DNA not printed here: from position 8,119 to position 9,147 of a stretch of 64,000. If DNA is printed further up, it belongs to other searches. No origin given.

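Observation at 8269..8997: DsbA-like thioredoxin-fold protein with the CxxC active site replaced by SSYS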

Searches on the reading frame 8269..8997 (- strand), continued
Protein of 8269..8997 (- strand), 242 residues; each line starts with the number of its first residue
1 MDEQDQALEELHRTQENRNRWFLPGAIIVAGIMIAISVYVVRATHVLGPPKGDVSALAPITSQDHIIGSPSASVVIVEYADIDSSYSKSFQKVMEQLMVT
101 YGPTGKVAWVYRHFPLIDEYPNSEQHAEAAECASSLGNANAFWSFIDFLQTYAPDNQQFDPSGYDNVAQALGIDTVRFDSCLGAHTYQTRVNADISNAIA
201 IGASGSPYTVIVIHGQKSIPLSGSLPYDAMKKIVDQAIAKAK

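Call 13: find_encoding_contigs(protein=P0014, flank=8000, max_places=2)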
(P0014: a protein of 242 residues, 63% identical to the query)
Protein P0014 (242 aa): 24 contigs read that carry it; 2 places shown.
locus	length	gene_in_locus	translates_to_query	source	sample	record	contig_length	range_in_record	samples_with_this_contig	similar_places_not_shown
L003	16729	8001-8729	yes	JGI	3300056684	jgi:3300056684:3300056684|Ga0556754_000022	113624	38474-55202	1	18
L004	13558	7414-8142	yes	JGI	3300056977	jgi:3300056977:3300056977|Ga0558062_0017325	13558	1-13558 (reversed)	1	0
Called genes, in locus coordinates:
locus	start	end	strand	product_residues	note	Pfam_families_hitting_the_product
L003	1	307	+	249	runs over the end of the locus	PF08282:Hydrolase_3 (weak), PF03332:PMM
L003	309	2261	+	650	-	PF01565:FAD_binding_4, PF02913:FAD-oxidase_C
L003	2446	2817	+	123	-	PF00076:RRM_1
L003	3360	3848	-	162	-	PF07098:DUF1360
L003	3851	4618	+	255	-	PF03602:Cons_hypoth95, PF05175:MTS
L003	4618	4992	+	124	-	-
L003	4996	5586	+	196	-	PF03703:bPH_2 (weak)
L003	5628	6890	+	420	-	PF13393:tRNA-synt_His, PF00587:tRNA-synt_2b, PF03129:HGTP_anticodon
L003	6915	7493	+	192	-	PF13482:RNase_H_2, PF10108:DNA_pol_B_exo2 (faint)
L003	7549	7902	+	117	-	-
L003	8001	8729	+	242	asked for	PF18400:Thioredoxin_12 (faint), PF13462:Thioredoxin_4, PF01323:DSBA (faint)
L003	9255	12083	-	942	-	PF00580:UvrD-helicase, PF13245:AAA_19, PF13361:UvrD_C, PF13538:UvrD_C_2 (faint), PF12705:PDDEXK_1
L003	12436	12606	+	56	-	-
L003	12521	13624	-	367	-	PF20686:CsoSCA_cat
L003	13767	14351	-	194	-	PF01863:YgjP-like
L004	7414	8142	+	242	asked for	PF18400:Thioredoxin_12 (faint), PF13462:Thioredoxin_4, PF01323:DSBA (faint)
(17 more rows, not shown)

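Call 14: find_encoding_contigs(protein=P0046, flank=8000, max_places=2)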
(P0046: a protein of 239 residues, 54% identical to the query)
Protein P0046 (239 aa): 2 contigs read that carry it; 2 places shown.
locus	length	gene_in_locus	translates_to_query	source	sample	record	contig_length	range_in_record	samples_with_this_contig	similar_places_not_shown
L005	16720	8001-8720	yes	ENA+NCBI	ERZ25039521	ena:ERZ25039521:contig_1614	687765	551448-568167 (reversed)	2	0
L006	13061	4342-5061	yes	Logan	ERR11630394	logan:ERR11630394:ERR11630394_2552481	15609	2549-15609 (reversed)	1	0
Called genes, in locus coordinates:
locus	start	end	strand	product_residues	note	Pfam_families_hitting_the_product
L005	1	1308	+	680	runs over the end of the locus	-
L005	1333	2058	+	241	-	PF00005:ABC_tran, PF02463:SMC_N (faint), PF13304:AAA_21 (faint)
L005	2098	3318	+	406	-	PF12704:MacB_PCD, PF02687:FtsX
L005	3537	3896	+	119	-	PF00076:RRM_1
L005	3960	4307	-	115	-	-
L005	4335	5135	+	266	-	PF05175:MTS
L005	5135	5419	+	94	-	-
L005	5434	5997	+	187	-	PF03703:bPH_2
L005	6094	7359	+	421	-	PF13393:tRNA-synt_His, PF00587:tRNA-synt_2b, PF03129:HGTP_anticodon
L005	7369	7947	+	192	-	PF13482:RNase_H_2, PF10108:DNA_pol_B_exo2 (faint)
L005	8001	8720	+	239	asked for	PF18400:Thioredoxin_12 (faint), PF13462:Thioredoxin_4, PF01323:DSBA (weak)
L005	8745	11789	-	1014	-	PF00580:UvrD-helicase, PF13245:AAA_19, PF13361:UvrD_C, PF13538:UvrD_C_2 (faint), PF12705:PDDEXK_1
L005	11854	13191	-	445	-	PF03979:Sigma70_r1_1, PF00140:Sigma70_r1_2, PF04542:Sigma70_r2, PF04539:Sigma70_r3, PF04545:Sigma70_r4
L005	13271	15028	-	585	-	PF01807:Zn_ribbon_DnaG, PF10410:DnaB_bind (faint), PF08275:DNAG_N, PF01751:Toprim, PF13155:Toprim_2, PF13362:Toprim_3 (weak), PF13662:Toprim_4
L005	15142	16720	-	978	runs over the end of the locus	PF04997:RNA_pol_Rpb1_1, PF00623:RNA_pol_Rpb1_2, PF04983:RNA_pol_Rpb1_3, PF05000:RNA_pol_Rpb1_4, PF04998:RNA_pol_Rpb1_5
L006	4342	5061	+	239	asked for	PF18400:Thioredoxin_12 (faint), PF13462:Thioredoxin_4, PF01323:DSBA (weak)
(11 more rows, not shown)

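Call 17: find_encoding_contigs(protein=P0102, flank=8000, max_places=3)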
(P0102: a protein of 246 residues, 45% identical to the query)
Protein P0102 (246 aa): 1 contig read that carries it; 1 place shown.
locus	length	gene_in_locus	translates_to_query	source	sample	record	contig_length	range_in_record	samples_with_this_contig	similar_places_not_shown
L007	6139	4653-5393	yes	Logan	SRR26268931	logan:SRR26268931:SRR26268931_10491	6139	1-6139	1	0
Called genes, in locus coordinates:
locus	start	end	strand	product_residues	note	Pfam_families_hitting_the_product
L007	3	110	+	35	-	?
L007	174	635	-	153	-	PF07098:DUF1360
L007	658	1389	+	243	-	PF03602:Cons_hypoth95, PF05175:MTS, PF13649:Methyltransf_25 (weak)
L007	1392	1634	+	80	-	-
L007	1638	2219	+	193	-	PF03703:bPH_2 (weak)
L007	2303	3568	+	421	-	PF01409:tRNA-synt_2d (weak), PF13393:tRNA-synt_His, PF00587:tRNA-synt_2b, PF03129:HGTP_anticodon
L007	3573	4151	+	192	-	PF13482:RNase_H_2, PF10108:DNA_pol_B_exo2 (faint)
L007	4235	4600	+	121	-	-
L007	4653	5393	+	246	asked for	PF18400:Thioredoxin_12 (faint), PF13462:Thioredoxin_4, PF01323:DSBA (weak)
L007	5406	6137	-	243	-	?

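Call 18: find_encoding_contigs(protein=P0117, flank=8000, max_places=3)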
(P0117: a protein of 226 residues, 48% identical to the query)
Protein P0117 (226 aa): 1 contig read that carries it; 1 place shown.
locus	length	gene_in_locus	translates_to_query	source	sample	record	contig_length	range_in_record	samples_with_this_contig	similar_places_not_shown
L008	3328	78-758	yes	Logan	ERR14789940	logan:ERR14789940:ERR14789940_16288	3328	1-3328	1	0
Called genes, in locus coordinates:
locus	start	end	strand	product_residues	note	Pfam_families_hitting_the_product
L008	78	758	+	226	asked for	PF18400:Thioredoxin_12 (faint), PF13462:Thioredoxin_4, PF01323:DSBA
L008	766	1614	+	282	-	-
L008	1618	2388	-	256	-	PF12705:PDDEXK_1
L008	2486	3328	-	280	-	?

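Call 25: find_related_loci(query=A1, collection=genome_contigs, flank=6000)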
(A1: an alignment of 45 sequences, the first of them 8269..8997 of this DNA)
Query A1 (242 aa) in genome_contigs; peptide patterns used: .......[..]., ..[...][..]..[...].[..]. (x = any residue, [..] = any of these).
599 stretches matched a pattern (row limit reached: there are more); 579 encode a relative of the query (tblastn E <= 1e-3); the best 80 are kept; 80 distinct loci.
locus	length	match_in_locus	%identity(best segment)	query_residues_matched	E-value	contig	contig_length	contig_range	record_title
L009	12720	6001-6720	63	3-242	6e-105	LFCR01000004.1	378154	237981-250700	MAG: Parcubacteria bacterium C7867-008 C7867_00009, whole genome shotgun sequence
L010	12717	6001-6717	60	1-242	1e-98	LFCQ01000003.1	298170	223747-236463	MAG: Parcubacteria bacterium C7867-007 C7867_00011, whole genome shotgun sequence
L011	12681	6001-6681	54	12-237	2e-85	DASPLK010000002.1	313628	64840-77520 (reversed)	MAG TPA_asm: Candidatus Paceibacterota bacterium isolate SMAG_U12061 k141_105660, whole genome shotgun sequence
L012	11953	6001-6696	51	9-240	3e-83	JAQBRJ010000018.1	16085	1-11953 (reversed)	MAG: Parcubacteria group bacterium isolate RYN_396 scaffold_1046354, whole genome shotgun sequence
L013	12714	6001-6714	50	1-241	4e-80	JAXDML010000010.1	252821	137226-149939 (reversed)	MAG: Candidatus Parcubacteria bacterium isolate BP_640 scaffold_4588116, whole genome shotgun sequence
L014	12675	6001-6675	53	18-242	5e-79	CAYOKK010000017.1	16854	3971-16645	MAG TPA_asm: uncultured Candidatus Saccharibacteria bacterium isolate SRP263527_co1_208 genome assembly, contig: NODE_28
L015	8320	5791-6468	54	15-240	2e-79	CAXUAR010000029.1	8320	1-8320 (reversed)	MAG TPA_asm: uncultured bacterium isolate public_SRR14722149_metawrap_bin.2 genome assembly, contig: public_SRR14722149_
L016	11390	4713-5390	51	15-240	2e-78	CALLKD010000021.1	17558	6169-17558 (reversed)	MAG TPA_asm: uncultured bacterium isolate SRR6231193_bin.57_CONCOCT_v1.1_MAG genome assembly, contig: ERZ650245.817, who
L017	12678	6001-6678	46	16-241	6e-77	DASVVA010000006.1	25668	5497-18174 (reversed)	MAG TPA_asm: Candidatus Paceibacterota bacterium isolate SMAG_U3331 k141_179298, whole genome shotgun sequence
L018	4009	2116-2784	52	17-240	4e-76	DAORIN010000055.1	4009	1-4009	MAG TPA_asm: Candidatus Paceibacterota bacterium isolate AMR_MDS_5576 NODE_4787_length_4009_cov_5.329793, whole genome s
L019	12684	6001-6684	53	12-240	7e-76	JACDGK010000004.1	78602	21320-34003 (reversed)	MAG: Patescibacteria group bacterium isolate MGR_bin410 SD2908_NODE_94_length_78602_cov_3.762536, whole genome shotgun s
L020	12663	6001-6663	49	21-241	2e-75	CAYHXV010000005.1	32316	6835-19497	MAG TPA_asm: uncultured Candidatus Saccharibacteria bacterium isolate ERP119705_co17_327 genome assembly, contig: NODE_1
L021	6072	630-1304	49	18-242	3e-75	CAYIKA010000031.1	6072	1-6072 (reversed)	MAG TPA_asm: uncultured Candidatus Saccharibacteria bacterium isolate ERP119705_co21_69 genome assembly, contig: NODE_17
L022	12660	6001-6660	50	22-241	1e-73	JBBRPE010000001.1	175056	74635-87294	MAG: Candidatus Paceibacteria bacterium isolate La1_metabat2.398 LA1C_B2.398_k141_1861687L_175056_cov_16.0010, whole gen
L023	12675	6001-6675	49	16-240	2e-70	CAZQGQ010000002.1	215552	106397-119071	MAG TPA_asm: uncultured Candidatus Saccharibacteria bacterium isolate SRP128246_co1_221 genome assembly, contig: NODE_16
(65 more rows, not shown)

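Call 29: predict_structure(alignment_id=A1)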
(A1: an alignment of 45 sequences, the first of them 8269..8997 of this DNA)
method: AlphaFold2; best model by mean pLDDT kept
length: 242 residues; sequences in the alignment: 45
mean_pLDDT: 92.5   pTM: 0.79
mean pLDDT of the five models: 92.5, 91.6, 91.5, 90.2, 89.9
residues with pLDDT >= 90: 195; 70-90: 34; 50-70: 13; < 50: 0
segments of 3 or more residues with pLDDT < 50: none
pLDDT, mean of each block of 10 residues (from residue 1): 81 73 88 87 60 92 94 98 97 98 97 95 97 97 98 96 98 98 98 97 95 95 94 97 91
secondary structure, 60 per line:
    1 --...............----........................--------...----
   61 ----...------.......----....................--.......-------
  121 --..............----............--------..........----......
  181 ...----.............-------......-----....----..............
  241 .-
elements in order: H3-17 H22-45 E65-67 E74-80 H85-104 E107-113 H123-136 H141-152 H161-170 H175-183 H188-200 E208-213 E219-222 H227-241

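Call 35: fold_search(model_id=the predicted structure, library=pdb)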
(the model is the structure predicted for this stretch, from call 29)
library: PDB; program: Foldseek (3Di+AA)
matches with E <= 10: 1156; with E <= 0.001: 177
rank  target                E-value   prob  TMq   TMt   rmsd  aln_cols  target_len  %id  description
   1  3f4t                  1.7e-12  1.00  0.64  0.76   3.9       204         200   20  Crystal structure of Wolbachia pipientis alpha-DsbA1 C97A/C146A (released 2009-03-24)
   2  3f4s                  3.2e-12  1.00  0.63  0.76   3.8       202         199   20  Crystal structure of Wolbachia pipientis alpha-DsbA1 T172V (released 2009-03-24)
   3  3f4r                  5.3e-12  1.00  0.63  0.75   4.0       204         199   21  Crystal structure of Wolbachia pipientis alpha-DsbA1 (released 2009-03-24)
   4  4n30                  2.9e-11  1.00  0.62  0.81   2.7       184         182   23  Crystal structure of Pseudomonas aeruginosa DsbA2 (released 2013-12-04)
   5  4xvw_E                2.6e-10  1.00  0.58  0.64  17.9       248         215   19  Crystal structure of Proteus mirabilis ScsC in a compact conformation (released 2016-06-08)
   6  4xvw_B                3.8e-10  1.00  0.58  0.63  18.2       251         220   20  Crystal structure of Proteus mirabilis ScsC in a compact conformation (released 2016-06-08)
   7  4xvw_R                4.3e-10  1.00  0.58  0.64  18.6       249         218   21  Crystal structure of Proteus mirabilis ScsC in a compact conformation (released 2016-06-08)
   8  7unn                  4.6e-10  1.00  0.63  0.63   9.4       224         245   19  Thiol-disulfide oxidoreductase TsdA from Corynebacterium diphtheriae (released 2022-04-20)
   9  4pwo                  4.9e-10  1.00  0.61  0.59   7.6       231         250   18  Crystal structure of DsbA from the Gram positive bacterium Corynebacterium diphtheriae (released 2015-03-25)
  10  7jve_D                6.2e-10  1.00  0.64  0.63   8.5       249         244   15  Crystal structure of Salmonella enterica Typhimurium BcfH (released 2021-04-21)
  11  6eez_B                7.1e-10  1.00  0.57  0.71   2.8       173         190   19  Crystal Structure of the thiol-disulfide exchange protein alpha-DsbA2 from Wolbachia pipientis (released 2019-04-17)
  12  5idr_C                8.0e-10  1.00  0.52  0.57  18.3       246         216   20  Crystal structure of Proteus Mirabilis ScsC in a transitional conformation (released 2017-08-02)
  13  6eez_A                1.0e-09  1.00  0.57  0.72   2.9       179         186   18  Crystal Structure of the thiol-disulfide exchange protein alpha-DsbA2 from Wolbachia pipientis (released 2019-04-17)
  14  4pwp                  1.0e-09  1.00  0.62  0.60   7.6       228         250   18  Crystal structure of DsbA from the Gram positive bacterium Corynebacterium diphtheriae (released 2015-03-25)
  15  7jve_B                1.3e-09  1.00  0.61  0.59   8.8       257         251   15  Crystal structure of Salmonella enterica Typhimurium BcfH (released 2021-04-21)
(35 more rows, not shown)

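Call 46: search_solved_structures(query=A1, max_evalue=10)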
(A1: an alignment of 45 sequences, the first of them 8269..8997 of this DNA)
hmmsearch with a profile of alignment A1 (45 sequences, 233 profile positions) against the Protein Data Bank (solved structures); distinct sequences matched with E-value up to 10: 35.
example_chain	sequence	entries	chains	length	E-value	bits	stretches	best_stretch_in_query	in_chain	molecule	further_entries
3f4r_A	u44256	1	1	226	3.3e-16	62.4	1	52-212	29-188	Putative uncharacterized protein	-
3f4s_A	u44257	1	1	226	9.2e-16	61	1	52-212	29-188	Putative uncharacterized protein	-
4n30_A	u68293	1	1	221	1.4e-14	57.1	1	47-214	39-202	Protein disulfide isomerase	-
3f4t_A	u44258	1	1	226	1.5e-14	57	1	52-212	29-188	Putative uncharacterized protein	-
4pwp_A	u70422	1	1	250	2.1e-10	43.5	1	52-230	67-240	DsbA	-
4pwo_A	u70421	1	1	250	3.1e-10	42.9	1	52-230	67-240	DsbA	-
7unn_A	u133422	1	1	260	4e-10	42.5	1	52-230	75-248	Thioredoxin domain-containing protein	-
7uno_A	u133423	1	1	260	4.2e-10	42.4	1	52-230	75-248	Thioredoxin domain-containing protein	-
3eu3_A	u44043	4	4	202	6.1e-09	38.6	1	44-226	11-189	BdbD | Disulfide bond formation protein D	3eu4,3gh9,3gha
3gyk_A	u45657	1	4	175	7.2e-09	38.4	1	55-215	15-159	27kDa outer membrane protein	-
6eez_A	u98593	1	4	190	1.9e-08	37.1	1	58-201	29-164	DsbA-like disulfide oxidoreductase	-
4xvw_A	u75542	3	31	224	1.2e-05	27.9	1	56-232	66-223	DsbA-like protein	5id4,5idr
6nen_A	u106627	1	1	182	1.2e-05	27.9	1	57-232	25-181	Copper resistance protein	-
6mhh_A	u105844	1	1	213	1.3e-05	27.7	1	57-232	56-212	Metal resistance protein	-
9edl_A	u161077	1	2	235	0.00012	24.6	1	56-167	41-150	Conserved hypothetical lipoprotein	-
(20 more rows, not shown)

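Call 52: search_protein_representatives(protein=window:8269-8997:-)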
Query: 242 residues. Proteins with E-value up to 0.001 (for the whole library): 20076; up to 1e-10: 5669; up to 1e-30: 350. The best 150 are listed.
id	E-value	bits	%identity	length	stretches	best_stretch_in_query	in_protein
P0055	2.5e-78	279.3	53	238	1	13-241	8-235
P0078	1.4e-74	267.0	52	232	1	19-241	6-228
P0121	7.7e-73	261.3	52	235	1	19-241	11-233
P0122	4.0e-72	259.0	33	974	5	54-239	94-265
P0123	1.0e-65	238.0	36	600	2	60-239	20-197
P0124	2.1e-65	237.0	33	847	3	53-239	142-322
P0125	1.1e-61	224.8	45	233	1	21-242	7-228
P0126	5.8e-60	219.2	44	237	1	20-239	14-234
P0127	6.8e-60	219.0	43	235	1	17-240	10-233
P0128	1.4e-55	204.8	40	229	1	19-241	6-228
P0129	3.7e-54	200.2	32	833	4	67-241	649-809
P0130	6.8e-54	199.3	43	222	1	17-240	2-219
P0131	2.7e-52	194.1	30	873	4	66-241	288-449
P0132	9.2e-52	192.4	38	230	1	20-238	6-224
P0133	1.5e-51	191.6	45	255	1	8-240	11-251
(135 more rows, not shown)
